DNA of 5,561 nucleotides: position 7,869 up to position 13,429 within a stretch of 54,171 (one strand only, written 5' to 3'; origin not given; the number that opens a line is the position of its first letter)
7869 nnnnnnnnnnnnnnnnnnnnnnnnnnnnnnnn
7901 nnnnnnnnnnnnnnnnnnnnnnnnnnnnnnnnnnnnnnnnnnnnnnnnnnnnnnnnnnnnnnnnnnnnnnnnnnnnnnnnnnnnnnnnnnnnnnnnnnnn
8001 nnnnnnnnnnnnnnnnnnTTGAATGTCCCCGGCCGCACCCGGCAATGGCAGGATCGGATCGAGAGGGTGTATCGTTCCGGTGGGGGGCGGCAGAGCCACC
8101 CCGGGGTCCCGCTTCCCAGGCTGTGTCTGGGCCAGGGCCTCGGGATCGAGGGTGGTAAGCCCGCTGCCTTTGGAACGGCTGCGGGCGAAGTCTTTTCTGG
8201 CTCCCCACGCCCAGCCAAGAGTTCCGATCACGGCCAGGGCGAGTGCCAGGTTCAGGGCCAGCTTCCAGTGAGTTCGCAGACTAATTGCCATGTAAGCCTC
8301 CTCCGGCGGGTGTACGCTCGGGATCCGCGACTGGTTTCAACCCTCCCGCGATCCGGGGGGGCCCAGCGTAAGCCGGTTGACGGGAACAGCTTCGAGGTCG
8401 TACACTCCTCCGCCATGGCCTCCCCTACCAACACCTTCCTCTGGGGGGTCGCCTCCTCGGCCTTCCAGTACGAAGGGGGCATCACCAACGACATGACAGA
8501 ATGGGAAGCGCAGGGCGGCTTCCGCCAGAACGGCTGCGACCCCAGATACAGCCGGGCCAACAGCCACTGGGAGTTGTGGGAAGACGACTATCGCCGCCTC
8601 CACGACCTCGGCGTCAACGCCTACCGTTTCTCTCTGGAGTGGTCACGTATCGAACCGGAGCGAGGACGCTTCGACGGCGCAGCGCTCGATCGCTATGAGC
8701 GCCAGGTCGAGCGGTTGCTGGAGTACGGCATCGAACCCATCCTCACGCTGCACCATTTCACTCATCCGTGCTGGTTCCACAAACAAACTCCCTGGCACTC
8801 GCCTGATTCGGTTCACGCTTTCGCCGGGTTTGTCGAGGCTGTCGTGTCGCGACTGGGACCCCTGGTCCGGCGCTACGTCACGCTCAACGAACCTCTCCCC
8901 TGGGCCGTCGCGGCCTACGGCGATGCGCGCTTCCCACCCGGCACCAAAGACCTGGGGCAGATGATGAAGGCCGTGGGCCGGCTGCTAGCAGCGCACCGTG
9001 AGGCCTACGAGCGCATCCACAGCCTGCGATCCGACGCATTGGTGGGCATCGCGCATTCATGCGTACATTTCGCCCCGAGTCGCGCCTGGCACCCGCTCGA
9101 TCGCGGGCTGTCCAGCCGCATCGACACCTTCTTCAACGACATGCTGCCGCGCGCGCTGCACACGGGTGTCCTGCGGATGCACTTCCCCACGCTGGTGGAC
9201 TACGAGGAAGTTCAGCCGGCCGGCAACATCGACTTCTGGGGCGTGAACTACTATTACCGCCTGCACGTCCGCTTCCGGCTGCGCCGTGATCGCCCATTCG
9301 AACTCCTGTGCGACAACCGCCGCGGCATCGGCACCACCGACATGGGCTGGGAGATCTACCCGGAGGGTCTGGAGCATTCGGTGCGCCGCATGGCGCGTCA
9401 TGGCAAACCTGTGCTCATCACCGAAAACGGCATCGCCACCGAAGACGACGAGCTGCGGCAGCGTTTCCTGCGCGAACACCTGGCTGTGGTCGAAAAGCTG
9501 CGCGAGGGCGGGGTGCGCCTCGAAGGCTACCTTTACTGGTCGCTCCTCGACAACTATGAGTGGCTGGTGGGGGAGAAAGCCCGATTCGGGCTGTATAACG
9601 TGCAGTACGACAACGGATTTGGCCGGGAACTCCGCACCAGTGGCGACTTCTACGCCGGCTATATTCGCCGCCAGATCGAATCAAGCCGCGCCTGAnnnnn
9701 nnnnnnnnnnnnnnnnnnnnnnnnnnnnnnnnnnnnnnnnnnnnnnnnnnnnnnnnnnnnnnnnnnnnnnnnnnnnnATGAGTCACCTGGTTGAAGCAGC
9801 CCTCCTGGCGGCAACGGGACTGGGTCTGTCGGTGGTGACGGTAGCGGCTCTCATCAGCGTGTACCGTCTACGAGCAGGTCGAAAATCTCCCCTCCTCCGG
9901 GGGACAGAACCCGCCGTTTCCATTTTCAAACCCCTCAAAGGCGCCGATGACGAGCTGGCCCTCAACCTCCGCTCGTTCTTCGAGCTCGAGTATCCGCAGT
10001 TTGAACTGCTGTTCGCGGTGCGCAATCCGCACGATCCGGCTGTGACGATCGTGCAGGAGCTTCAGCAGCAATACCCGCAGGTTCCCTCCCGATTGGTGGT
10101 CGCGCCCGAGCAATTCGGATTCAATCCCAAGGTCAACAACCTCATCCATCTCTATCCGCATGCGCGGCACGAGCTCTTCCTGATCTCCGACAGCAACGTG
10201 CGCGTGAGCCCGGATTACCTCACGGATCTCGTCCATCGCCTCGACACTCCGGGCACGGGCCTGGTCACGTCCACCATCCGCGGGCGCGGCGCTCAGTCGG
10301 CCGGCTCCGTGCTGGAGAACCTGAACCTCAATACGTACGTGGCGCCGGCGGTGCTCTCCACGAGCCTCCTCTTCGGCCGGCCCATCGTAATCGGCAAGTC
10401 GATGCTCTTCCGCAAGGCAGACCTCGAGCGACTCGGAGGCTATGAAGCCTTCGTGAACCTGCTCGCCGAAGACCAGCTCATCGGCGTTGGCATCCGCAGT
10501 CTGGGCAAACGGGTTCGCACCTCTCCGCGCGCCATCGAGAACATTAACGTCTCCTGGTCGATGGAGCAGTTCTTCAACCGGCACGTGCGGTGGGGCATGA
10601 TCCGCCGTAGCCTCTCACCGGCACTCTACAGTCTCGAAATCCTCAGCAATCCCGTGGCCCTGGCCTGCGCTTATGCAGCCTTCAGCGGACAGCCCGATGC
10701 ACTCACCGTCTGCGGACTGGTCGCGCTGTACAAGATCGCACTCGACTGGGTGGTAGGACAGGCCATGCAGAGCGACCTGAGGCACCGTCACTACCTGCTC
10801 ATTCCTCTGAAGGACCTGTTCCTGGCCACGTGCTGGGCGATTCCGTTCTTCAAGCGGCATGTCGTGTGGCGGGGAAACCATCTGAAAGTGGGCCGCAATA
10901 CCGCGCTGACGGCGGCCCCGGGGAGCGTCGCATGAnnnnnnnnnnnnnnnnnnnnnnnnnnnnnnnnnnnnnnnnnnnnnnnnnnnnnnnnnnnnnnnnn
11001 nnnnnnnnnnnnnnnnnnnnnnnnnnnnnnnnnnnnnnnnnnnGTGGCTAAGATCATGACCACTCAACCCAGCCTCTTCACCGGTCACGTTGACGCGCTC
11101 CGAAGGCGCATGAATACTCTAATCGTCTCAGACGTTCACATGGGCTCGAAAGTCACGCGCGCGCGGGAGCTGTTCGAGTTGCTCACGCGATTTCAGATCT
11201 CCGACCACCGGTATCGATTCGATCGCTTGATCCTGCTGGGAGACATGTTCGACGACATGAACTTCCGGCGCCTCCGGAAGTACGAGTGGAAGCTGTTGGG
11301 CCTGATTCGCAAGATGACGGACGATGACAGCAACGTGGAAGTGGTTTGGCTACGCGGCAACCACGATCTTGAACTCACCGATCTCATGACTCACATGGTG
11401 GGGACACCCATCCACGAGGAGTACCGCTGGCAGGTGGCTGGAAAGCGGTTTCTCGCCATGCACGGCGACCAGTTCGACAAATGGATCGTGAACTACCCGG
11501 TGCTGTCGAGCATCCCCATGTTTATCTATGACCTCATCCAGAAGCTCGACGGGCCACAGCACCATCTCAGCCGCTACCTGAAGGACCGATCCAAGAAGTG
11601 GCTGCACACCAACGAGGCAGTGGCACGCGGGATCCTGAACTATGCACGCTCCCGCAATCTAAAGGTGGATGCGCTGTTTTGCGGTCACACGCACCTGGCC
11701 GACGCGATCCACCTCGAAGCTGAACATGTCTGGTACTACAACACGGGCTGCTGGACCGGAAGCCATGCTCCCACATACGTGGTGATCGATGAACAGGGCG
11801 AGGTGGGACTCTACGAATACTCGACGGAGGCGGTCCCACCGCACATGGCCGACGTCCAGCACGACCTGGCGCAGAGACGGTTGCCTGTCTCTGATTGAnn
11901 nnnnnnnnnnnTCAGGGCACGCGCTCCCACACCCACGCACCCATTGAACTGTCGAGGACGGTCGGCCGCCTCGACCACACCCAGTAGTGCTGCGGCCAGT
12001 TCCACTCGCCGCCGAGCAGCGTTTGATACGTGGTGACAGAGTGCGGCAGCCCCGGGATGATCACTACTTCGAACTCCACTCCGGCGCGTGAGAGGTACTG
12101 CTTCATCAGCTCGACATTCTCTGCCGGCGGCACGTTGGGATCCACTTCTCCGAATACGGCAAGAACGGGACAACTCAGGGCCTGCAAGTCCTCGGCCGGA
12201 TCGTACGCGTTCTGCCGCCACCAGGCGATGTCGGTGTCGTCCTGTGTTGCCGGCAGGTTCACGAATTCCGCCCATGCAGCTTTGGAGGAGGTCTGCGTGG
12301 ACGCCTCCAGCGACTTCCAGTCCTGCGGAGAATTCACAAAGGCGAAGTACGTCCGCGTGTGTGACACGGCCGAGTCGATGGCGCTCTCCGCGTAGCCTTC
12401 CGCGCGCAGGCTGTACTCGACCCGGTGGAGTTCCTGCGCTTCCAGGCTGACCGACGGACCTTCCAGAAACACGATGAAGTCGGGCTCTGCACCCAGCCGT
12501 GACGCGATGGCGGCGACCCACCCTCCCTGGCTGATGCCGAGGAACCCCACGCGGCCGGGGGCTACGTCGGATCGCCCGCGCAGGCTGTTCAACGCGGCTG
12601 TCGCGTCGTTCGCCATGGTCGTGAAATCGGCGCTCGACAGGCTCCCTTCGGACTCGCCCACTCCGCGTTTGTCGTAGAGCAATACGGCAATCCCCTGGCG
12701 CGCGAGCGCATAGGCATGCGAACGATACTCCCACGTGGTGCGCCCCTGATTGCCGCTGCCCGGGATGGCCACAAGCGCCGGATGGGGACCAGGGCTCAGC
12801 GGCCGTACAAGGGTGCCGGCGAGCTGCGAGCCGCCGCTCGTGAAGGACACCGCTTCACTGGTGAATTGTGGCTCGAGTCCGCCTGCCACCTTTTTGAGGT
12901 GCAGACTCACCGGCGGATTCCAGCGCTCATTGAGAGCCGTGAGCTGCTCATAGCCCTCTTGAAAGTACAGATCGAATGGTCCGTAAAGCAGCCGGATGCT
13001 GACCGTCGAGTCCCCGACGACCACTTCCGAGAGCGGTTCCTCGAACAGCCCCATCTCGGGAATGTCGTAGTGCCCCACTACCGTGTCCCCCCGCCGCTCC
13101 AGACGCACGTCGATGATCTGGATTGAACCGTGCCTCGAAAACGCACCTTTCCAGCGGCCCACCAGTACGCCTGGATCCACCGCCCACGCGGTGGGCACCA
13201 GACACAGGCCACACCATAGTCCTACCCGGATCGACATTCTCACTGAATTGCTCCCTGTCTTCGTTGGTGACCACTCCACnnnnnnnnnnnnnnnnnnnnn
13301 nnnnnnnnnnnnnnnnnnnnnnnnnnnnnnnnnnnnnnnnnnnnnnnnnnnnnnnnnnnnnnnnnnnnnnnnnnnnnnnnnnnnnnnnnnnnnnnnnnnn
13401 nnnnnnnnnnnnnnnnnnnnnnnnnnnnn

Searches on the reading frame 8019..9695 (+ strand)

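Call 34: search_protein_families(library=pfam, proteins=[window:8019-9695:+], max_evalue=0.00001)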
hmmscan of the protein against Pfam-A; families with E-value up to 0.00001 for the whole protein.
window:8019-9695:+ (558 aa): 2 families
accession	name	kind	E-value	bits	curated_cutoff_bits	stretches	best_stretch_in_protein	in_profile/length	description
PF00232.24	Glyco_hydro_1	-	2.1e-71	241.2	22.6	1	138-551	7-450/453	Glycosyl hydrolase family 1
PF02449.21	Glyco_hydro_42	-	1.3e-07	31.7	21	1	185-258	10-81/376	Beta-galactosidase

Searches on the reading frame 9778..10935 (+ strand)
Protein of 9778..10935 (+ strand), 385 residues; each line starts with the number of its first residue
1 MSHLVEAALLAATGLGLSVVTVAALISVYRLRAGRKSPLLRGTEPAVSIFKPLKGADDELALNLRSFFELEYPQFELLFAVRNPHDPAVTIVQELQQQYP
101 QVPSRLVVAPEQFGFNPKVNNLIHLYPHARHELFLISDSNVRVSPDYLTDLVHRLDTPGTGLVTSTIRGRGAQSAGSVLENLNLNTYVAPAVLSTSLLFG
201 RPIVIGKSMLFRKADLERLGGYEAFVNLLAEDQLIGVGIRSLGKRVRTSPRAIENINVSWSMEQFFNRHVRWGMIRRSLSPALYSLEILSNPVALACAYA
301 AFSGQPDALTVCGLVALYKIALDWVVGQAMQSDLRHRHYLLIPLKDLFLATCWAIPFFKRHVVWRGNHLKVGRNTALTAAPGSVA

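Call 34: search_protein_families(library=pfam, proteins=[window:9778-10935:+], max_evalue=0.00001)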
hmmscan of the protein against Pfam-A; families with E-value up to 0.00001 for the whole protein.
window:9778-10935:+ (385 aa): 4 families
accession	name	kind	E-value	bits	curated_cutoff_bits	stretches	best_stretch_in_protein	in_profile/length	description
PF13506.12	Glyco_transf_21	-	7.2e-48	162.8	21.7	1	100-272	1-172/174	Glycosyl transferase family 21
PF13641.12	Glyco_tranf_2_3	-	9.6e-14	52.4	27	1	63-273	19-228/230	Glycosyltransferase like family 2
PF13632.12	Glyco_trans_2_3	-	2.2e-11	44.4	27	1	135-318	3-192/198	Glycosyl transferase family group 2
PF00535.33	Glycos_transf_2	-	2.5e-07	31.2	23.3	1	55-219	8-167/168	Glycosyl transferase family 2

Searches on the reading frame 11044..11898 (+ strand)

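Call 34: search_protein_families(library=pfam, proteins=[window:11044-11898:+], max_evalue=0.00001)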
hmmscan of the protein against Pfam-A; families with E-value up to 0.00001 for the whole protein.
window:11044-11898:+ (284 aa): 2 families
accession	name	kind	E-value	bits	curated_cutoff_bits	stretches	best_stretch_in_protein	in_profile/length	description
PF00149.33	Metallophos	-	1.9e-13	51.7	21.5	1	23-217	1-189/191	Calcineurin-like phosphoesterase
PF12850.12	Metallophos_2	-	1.6e-09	38.4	27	1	23-250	1-151/154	Calcineurin-like phosphoesterase superfamily domain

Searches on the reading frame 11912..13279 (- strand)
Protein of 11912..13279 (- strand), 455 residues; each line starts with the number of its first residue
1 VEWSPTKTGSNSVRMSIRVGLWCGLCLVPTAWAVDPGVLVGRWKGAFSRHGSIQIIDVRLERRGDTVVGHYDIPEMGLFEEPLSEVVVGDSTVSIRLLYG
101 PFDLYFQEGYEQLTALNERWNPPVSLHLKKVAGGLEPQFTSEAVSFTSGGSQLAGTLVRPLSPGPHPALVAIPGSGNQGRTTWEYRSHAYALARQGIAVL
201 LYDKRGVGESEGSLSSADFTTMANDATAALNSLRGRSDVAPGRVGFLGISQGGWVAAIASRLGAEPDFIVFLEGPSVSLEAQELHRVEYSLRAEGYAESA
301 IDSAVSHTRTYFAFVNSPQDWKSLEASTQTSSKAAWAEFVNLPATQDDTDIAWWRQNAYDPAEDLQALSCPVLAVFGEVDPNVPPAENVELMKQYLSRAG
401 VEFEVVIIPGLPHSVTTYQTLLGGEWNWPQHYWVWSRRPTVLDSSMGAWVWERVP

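Call 34: search_protein_families(library=pfam, proteins=[window:11912-13279:-], max_evalue=0.00001)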
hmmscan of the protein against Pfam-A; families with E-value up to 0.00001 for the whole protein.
window:11912-13279:- (455 aa): 6 families
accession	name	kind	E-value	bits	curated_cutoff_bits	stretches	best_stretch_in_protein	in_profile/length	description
PF02129.25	Peptidase_S15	-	1.6e-15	57.9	23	1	150-392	2-244/262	X-Pro dipeptidyl-peptidase (S15 family)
PF12146.15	Hydrolase_4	-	1.4e-13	51.2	27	1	181-415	16-234/239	Serine aminopeptidase, S33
PF00561.26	Abhydrolase_1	-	2.4e-12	47.5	25.8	1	168-410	2-236/245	alpha/beta hydrolase fold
PF12697.13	Abhydrolase_6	-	1.7e-11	45.6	26.3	1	169-415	1-206/217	Alpha/beta hydrolase family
PF00326.27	Peptidase_S9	-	2.7e-11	43.8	22.6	1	330-417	108-191/213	Prolyl oligopeptidase family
PF01738.24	DLH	-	3.4e-08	33.8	21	0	351-415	125-188/217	Dienelactone hydrolase family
